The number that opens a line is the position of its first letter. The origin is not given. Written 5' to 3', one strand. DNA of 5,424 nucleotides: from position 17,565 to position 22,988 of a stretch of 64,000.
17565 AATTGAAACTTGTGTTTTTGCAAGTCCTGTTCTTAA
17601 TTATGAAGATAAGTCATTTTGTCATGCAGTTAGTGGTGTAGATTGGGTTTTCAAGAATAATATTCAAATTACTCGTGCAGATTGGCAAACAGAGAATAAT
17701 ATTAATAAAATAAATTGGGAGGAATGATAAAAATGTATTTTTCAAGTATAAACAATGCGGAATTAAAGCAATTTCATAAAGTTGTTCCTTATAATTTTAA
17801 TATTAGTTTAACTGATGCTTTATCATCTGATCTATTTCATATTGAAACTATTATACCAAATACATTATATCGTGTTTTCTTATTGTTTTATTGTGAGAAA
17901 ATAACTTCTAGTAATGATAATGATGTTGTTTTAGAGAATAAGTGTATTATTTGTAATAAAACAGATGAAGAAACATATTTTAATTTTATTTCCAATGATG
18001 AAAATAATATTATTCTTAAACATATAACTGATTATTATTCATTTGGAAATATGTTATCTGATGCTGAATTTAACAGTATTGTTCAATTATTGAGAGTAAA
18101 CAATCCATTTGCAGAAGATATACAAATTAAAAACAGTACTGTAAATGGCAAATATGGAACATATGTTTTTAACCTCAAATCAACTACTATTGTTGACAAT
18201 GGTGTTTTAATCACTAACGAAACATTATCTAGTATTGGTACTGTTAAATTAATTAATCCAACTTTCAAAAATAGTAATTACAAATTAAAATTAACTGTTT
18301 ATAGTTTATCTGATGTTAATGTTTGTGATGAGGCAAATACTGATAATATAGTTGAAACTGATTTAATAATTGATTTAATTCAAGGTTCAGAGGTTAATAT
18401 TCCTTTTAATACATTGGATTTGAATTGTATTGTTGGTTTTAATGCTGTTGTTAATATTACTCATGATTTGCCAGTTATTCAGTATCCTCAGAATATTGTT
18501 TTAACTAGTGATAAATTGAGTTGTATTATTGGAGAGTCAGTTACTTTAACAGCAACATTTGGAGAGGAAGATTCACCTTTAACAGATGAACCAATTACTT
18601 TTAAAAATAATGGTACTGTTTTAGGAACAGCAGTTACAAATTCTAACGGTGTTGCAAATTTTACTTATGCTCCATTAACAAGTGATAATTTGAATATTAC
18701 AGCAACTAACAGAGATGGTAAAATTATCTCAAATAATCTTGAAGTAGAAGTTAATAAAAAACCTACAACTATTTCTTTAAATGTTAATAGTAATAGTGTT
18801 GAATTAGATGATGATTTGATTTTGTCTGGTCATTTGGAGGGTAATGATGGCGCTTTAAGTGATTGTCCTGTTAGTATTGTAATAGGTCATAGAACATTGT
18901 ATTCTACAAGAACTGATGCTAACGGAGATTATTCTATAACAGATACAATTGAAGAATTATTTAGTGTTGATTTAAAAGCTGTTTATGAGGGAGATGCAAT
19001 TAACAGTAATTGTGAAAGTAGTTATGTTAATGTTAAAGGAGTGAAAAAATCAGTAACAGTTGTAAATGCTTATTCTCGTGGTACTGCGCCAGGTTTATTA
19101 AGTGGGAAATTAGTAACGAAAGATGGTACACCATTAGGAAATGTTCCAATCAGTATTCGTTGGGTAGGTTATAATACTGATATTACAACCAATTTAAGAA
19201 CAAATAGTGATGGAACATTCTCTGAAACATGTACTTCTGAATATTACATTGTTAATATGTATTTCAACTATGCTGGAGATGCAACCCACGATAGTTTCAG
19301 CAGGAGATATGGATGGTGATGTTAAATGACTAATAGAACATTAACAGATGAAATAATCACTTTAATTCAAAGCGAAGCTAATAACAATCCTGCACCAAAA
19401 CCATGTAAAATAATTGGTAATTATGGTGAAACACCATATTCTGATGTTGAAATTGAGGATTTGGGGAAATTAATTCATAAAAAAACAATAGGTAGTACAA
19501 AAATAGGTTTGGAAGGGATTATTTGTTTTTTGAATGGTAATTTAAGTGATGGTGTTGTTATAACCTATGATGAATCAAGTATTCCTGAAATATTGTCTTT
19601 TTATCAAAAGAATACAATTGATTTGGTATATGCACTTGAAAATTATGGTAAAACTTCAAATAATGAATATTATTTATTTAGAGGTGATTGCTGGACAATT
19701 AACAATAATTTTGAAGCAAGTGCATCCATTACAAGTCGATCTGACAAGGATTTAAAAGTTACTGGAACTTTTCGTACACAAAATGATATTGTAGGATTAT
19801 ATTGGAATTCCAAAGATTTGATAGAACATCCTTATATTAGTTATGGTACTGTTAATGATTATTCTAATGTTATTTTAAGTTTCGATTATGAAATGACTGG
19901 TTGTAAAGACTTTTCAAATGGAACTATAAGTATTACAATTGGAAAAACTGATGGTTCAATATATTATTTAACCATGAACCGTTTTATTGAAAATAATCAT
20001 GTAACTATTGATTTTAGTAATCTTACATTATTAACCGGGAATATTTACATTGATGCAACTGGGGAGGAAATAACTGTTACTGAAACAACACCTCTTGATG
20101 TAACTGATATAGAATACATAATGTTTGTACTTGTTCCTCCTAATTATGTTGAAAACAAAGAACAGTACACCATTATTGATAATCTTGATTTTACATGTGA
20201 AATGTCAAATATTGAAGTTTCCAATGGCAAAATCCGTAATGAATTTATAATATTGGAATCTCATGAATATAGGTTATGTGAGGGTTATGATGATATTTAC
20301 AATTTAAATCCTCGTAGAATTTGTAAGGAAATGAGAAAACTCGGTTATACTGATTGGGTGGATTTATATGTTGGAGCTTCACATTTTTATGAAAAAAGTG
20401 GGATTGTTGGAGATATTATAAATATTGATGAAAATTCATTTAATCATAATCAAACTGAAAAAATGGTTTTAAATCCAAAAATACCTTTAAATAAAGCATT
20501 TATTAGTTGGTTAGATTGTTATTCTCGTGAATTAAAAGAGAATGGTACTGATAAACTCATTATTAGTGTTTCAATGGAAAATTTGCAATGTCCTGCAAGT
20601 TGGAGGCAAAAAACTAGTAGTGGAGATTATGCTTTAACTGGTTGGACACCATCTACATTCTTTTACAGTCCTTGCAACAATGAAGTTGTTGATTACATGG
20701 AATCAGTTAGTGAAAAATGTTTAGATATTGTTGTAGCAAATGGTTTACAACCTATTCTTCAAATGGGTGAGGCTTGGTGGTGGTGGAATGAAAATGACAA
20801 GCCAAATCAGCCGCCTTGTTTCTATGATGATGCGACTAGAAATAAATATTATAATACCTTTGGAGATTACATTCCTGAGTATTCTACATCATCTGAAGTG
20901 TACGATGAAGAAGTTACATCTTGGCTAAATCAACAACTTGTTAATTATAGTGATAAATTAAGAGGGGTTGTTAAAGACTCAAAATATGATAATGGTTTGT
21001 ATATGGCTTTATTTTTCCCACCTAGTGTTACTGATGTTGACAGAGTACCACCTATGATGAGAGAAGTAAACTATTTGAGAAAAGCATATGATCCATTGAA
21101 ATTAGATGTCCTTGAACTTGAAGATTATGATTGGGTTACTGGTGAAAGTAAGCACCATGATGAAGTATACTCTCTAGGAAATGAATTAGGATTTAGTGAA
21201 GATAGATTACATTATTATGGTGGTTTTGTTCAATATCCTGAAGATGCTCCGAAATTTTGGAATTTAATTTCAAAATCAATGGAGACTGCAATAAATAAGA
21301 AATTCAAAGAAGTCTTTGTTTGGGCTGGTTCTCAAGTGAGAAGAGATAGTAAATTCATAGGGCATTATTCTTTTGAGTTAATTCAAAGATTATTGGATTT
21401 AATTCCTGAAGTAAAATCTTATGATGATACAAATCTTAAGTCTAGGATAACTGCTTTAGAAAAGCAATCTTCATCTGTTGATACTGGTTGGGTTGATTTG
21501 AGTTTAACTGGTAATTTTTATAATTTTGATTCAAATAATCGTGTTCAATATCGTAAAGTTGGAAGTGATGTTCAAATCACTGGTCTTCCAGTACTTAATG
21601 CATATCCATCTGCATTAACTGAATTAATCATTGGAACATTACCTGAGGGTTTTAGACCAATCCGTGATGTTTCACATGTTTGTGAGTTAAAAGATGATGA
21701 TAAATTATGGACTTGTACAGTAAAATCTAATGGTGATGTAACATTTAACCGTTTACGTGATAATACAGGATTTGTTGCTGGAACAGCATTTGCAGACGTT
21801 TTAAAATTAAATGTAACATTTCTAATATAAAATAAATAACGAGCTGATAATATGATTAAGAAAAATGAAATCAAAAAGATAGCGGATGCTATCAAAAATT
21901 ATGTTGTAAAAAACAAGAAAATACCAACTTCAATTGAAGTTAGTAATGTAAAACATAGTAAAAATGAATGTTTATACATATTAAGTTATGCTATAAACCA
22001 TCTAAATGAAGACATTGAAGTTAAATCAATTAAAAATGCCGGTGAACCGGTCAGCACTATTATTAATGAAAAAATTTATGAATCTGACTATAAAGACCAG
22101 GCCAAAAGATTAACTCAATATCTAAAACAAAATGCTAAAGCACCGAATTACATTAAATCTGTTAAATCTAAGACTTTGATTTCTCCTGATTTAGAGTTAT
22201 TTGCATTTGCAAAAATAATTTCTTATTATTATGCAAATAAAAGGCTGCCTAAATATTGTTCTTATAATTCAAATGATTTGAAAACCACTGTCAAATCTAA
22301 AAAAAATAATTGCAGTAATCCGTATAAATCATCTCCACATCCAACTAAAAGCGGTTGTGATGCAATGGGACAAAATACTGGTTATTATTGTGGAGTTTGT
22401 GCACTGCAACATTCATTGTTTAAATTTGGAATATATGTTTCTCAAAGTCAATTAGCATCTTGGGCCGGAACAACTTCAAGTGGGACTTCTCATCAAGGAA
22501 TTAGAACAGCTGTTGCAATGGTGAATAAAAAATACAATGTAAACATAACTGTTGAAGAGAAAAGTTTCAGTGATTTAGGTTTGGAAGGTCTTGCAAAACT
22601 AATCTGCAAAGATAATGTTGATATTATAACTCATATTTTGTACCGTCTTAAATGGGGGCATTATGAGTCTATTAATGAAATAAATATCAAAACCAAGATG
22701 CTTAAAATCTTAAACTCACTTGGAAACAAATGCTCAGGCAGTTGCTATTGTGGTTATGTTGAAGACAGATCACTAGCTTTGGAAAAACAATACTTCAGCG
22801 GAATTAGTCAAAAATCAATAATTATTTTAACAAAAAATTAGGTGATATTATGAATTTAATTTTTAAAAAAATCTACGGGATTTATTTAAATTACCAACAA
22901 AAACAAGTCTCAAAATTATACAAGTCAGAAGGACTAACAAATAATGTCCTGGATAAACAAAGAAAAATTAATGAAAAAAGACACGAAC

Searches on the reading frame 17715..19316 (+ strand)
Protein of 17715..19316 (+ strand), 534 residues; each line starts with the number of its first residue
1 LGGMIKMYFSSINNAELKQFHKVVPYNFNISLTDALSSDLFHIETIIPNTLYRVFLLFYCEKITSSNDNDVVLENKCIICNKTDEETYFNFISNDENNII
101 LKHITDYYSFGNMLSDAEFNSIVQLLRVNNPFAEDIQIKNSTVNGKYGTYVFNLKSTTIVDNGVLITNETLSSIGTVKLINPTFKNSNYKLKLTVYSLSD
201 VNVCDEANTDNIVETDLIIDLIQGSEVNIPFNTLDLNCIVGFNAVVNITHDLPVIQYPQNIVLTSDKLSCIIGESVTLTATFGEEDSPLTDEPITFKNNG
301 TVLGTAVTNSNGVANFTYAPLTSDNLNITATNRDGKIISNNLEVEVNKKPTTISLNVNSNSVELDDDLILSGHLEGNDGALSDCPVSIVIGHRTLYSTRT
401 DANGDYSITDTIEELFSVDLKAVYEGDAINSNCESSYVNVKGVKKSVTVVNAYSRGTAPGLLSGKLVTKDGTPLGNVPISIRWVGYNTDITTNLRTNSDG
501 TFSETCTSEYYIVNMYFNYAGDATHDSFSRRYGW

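Call 8: search_protein_families(library=pfam, proteins=[window:17715-19316:+], max_evalue=0.001)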
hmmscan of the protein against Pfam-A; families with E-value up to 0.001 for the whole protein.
window:17715-19316:+ (534 aa): 4 families
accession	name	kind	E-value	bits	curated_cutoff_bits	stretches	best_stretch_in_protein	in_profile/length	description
PF16640.11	Big_3_5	-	1.2e-10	42.2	35.5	1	264-331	2-68/88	Bacterial Ig-like domain (group 3)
PF02369.22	Big_1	-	1.1e-08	35.5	34.9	1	275-341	18-89/93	Bacterial Ig-like domain (group 1)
PF17789.7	MG4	-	4.4e-06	27.3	24.7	0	284-335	25-78/95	Macroglobulin domain MG4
PF13620.12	CarboxypepD_reg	-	1.1e-05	26.2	32.3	0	462-503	2-41/82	Carboxypeptidase regulatory-like domain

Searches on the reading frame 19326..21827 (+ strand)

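Call 8: search_protein_families(library=pfam, proteins=[window:19326-21827:+], max_evalue=0.001)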
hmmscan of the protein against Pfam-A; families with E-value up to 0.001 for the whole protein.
window:19326-21827:+ (834 aa): 2 families
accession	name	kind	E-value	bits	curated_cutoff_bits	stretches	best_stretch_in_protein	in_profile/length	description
PF23845.1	TIM-barrel_NCTSP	-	1.1e-67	228.9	27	1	312-674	2-346/348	Non-contractile tail sheath protein TIM barrel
PF23844.1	NCTSP_N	-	1.7e-17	63.7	27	1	118-299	4-182/191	Non-contractile tail sheath N-terminal domain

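Call 81: search_protein_families(library=ncbifam, proteins=[window:19326-21827:+], max_evalue=1)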
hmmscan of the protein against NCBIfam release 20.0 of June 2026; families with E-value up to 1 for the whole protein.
window:19326-21827:+ (834 aa): 1 family
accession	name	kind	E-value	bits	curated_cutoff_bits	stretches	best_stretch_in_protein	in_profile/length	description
NF010769.0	PRK14172.1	equivalog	0.0054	16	392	1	200-291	35-121/278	bifunctional 5,10-methylene-tetrahydrofolate dehydrogenase/ 5,10-methylene-tetrahydrofolate cyclohydrolase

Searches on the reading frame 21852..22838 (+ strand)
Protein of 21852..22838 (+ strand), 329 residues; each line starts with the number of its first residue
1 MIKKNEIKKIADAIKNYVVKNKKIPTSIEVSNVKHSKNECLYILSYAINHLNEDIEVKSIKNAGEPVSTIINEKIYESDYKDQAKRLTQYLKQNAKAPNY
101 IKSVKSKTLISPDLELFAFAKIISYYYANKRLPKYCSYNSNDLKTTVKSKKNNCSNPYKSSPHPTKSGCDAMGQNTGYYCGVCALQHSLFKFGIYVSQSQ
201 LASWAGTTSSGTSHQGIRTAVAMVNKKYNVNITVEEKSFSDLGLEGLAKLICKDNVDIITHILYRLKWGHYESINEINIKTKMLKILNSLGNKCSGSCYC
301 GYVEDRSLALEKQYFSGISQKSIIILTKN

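Call 8: search_protein_families(library=pfam, proteins=[window:21852-22838:+], max_evalue=0.001)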
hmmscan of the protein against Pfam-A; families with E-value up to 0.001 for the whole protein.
window:21852-22838:+ (329 aa): 2 families
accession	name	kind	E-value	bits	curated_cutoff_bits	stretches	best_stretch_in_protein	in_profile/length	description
PF09373.15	PMBR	-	2.2e-10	40.5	24.9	0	72-102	2-32/33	Pseudomurein-binding repeat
PF03412.21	Peptidase_C39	-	2.1e-05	24.8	22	1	174-275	7-93/133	Peptidase C39 family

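Call 36: search_protein_families(library=pfam, proteins=[window:21852-22838:+], max_evalue=10)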
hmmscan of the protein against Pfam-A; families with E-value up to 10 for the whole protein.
window:21852-22838:+ (329 aa): 5 families
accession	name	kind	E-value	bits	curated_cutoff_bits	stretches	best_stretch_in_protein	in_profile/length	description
PF09373.15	PMBR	-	2.2e-10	40.5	24.9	3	72-102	2-32/33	Pseudomurein-binding repeat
PF03412.21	Peptidase_C39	-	2.1e-05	24.8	22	1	174-275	7-93/133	Peptidase C39 family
PF13529.12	Peptidase_C39_2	-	0.0044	18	24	1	172-222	6-58/143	Peptidase_C39 like family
PF06883.17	RNA_pol_Rpa2_4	-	0.066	13.6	27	1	2-38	4-41/58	RNA polymerase I, Rpa2 specific domain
PF07252.16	DUF1433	-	0.2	12.3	30.8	1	80-105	2-24/88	Protein of unknown function (DUF1433)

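Call 81: search_protein_families(library=ncbifam, proteins=[window:21852-22838:+], max_evalue=1)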
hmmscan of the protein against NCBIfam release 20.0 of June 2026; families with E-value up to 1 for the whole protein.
window:21852-22838:+ (329 aa): 1 family
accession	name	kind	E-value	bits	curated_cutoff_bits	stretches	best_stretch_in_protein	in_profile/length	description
TIGR01193.1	bacteriocin_ABC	subfamily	0.0025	16.4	523.85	1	180-278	7-94/708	peptide cleavage/export ABC transporter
